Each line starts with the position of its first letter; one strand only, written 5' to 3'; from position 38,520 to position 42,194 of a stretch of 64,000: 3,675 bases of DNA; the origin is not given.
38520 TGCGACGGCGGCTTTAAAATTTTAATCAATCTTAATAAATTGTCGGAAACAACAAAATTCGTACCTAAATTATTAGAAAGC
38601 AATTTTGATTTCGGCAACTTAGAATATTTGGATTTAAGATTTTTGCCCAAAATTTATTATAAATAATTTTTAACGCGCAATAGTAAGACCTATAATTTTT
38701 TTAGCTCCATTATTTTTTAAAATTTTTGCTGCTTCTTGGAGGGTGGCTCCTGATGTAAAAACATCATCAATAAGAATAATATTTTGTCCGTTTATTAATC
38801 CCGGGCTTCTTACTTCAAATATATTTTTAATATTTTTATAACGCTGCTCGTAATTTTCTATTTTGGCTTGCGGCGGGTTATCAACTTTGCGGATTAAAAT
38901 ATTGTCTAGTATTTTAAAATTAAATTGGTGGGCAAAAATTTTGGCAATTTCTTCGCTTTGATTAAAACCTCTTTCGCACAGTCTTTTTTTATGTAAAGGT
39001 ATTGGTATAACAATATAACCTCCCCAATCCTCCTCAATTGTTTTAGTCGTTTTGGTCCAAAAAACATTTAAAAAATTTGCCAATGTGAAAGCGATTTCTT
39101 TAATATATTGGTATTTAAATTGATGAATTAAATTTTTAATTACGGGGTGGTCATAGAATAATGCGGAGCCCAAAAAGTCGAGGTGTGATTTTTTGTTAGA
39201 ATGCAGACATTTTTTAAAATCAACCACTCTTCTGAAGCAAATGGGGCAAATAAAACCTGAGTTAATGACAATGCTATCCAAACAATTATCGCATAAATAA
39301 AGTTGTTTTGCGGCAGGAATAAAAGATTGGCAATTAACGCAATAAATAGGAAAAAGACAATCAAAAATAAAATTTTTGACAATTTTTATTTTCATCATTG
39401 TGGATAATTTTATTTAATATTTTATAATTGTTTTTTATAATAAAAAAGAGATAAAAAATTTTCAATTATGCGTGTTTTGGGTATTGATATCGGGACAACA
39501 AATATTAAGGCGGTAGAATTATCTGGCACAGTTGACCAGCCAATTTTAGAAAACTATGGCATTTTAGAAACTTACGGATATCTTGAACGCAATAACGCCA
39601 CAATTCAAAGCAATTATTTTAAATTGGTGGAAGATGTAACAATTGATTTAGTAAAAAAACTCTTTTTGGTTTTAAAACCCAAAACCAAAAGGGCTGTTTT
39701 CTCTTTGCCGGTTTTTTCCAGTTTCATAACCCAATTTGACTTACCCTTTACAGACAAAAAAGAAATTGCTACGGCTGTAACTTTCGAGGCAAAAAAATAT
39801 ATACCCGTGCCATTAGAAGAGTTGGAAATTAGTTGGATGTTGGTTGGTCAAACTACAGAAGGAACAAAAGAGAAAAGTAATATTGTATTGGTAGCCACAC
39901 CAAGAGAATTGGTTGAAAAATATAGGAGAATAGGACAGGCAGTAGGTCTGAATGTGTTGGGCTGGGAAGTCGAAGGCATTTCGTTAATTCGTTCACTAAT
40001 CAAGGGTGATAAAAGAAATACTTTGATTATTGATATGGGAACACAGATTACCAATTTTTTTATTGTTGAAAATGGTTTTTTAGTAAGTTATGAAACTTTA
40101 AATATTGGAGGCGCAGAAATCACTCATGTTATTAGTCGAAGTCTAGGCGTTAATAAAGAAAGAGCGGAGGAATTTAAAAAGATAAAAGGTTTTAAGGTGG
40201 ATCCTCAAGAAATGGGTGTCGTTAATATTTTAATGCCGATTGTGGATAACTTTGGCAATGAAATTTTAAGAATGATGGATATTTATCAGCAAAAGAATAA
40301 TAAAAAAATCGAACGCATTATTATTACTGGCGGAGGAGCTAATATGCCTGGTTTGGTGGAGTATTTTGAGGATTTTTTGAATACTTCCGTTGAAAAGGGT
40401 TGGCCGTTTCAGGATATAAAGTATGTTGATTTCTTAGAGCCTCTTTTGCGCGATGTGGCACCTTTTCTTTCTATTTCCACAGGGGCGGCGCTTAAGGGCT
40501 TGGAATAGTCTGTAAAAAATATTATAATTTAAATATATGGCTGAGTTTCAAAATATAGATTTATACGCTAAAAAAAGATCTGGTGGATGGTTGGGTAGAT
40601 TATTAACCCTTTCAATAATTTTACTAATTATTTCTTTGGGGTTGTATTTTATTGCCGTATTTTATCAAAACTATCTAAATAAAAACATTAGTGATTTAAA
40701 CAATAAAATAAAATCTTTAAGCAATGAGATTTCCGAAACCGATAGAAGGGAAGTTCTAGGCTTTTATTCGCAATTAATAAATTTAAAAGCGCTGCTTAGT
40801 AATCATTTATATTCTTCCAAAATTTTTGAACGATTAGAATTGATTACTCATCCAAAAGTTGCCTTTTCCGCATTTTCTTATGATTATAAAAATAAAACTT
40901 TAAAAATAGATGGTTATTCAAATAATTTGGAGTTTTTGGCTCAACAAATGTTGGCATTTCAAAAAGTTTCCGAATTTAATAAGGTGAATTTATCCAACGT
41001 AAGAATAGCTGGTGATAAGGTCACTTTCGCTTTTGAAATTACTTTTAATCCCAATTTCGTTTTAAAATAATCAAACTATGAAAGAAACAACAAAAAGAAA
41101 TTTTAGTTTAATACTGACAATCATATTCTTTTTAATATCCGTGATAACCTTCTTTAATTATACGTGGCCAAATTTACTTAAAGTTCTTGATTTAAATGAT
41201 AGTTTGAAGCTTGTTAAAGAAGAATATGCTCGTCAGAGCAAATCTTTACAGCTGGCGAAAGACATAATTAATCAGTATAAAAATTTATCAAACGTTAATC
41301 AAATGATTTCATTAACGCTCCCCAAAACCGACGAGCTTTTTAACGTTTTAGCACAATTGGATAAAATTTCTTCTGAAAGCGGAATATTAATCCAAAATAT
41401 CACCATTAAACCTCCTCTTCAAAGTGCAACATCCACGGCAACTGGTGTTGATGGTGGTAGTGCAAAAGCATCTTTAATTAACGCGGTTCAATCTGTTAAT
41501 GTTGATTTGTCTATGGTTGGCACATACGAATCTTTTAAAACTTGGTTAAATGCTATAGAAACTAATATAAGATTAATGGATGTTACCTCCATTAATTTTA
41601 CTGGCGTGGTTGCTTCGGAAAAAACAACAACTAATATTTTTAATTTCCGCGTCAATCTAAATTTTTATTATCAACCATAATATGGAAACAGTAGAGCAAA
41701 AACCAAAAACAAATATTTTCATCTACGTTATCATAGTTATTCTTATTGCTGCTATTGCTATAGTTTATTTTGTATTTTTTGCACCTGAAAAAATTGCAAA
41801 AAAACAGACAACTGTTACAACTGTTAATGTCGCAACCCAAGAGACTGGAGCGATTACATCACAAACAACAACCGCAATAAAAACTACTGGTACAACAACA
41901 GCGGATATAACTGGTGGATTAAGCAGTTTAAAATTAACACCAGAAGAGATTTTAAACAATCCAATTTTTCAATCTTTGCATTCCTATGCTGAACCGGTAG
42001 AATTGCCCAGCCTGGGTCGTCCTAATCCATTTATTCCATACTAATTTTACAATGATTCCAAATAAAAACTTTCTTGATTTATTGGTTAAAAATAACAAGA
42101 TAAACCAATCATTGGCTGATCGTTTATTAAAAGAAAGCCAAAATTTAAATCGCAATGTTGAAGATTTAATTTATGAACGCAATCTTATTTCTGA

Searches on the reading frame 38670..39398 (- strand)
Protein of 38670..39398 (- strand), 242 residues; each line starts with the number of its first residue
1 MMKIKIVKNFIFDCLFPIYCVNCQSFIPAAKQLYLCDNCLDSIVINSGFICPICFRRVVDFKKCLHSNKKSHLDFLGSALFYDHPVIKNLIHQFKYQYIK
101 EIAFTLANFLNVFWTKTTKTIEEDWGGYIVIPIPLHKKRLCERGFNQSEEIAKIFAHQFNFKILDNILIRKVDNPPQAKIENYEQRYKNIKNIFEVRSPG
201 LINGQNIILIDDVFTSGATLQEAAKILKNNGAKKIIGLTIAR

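Call 67: search_protein_families(library=pfam, proteins=[window:38670-39398:-], max_evalue=0.001)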
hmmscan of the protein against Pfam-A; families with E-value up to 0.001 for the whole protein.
window:38670-39398:- (242 aa): 2 families
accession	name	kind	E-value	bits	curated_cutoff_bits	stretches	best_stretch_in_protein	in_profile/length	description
PF00156.33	Pribosyltran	-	2.3e-08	33.9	26.3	1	151-237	43-120/158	Phosphoribosyl transferase domain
PF18912.6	DZR_2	-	0.00044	20.5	27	1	12-57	2-45/56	Double zinc ribbon domain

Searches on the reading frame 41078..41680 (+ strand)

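Call 6: search_protein_families(library=pfam, proteins=[window:41078-41680:+], max_evalue=0.01)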
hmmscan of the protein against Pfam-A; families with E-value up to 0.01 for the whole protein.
window:41078-41680:+ (200 aa): 2 families
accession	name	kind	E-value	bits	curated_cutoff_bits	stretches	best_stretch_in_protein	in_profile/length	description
PF04350.18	PilO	-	0.00016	22.3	22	0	47-118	12-83/145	Pilus assembly protein, PilO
PF12725.13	DUF3810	-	0.0066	16.3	28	1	5-126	54-170/311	Protein of unknown function (DUF3810)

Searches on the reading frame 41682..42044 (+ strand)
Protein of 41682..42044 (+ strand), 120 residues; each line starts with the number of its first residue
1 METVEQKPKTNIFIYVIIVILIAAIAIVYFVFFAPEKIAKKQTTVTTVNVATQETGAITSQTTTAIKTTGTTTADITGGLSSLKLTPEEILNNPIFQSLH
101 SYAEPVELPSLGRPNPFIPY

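Call 6: search_protein_families(library=pfam, proteins=[window:41682-42044:+], max_evalue=0.01)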
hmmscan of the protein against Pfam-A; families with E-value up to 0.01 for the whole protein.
window:41682-42044:+ (120 aa): 1 family
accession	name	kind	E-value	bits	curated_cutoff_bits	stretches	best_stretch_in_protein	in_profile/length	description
PF06103.16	DUF948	-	0.0018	18.9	37.2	1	20-84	3-71/89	Bacterial protein of unknown function (DUF948)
